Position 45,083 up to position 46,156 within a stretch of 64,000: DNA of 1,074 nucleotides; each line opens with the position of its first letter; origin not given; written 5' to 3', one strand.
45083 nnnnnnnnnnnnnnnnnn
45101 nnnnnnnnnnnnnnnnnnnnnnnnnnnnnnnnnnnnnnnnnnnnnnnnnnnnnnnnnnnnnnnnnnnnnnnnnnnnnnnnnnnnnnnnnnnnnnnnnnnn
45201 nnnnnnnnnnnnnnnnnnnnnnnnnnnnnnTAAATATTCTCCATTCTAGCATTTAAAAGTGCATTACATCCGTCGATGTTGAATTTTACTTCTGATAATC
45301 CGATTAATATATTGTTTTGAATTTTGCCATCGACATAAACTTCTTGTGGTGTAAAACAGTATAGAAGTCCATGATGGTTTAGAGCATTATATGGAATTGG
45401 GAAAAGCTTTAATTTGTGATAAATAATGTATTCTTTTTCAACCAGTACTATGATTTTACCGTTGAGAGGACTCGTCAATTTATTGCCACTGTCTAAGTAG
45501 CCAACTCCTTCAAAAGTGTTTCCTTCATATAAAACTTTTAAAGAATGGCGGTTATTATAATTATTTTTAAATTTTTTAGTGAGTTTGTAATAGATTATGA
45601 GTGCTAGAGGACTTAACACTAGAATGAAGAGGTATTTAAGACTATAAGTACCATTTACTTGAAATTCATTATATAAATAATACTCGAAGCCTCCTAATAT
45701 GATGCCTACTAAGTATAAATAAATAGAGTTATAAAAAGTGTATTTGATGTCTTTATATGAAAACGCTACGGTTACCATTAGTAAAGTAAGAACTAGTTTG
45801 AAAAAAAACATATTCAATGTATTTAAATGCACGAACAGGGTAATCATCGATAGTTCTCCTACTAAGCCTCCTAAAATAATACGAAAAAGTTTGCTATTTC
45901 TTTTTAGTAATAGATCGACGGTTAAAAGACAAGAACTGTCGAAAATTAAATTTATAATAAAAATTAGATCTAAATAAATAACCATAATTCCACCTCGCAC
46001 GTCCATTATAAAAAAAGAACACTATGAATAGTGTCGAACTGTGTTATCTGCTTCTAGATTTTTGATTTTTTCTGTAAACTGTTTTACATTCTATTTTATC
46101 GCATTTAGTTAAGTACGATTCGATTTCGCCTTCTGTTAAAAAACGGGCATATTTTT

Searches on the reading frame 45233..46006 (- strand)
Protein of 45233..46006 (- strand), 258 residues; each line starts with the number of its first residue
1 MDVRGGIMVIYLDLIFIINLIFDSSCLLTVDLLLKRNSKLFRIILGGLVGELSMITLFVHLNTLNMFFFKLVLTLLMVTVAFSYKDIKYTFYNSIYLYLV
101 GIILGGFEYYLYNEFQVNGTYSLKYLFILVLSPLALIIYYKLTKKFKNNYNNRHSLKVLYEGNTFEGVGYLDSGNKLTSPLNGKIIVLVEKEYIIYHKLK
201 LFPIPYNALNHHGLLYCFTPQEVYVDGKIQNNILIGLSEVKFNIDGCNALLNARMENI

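Call 7: search_protein_families(library=pfam, proteins=[window:45233-46006:-], max_evalue=0.01)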
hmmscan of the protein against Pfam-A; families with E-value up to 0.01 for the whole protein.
window:45233-46006:- (258 aa): 1 family
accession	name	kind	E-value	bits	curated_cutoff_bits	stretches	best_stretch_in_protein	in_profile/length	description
PF03419.18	Peptidase_U4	-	3.1e-40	138.7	28.4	1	9-254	1-283/284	Sporulation factor SpoIIGA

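Call 8: search_protein_families(library=ncbifam, proteins=[window:45233-46006:-], max_evalue=0.01)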
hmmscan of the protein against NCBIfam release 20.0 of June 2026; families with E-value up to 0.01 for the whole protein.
window:45233-46006:- (258 aa): 1 family
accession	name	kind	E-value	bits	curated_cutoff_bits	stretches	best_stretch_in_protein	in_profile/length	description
TIGR02854.1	spore_II_GA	equivalog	2.8e-26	92.6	209.55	1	8-254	1-291/293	sigma-E processing peptidase SpoIIGA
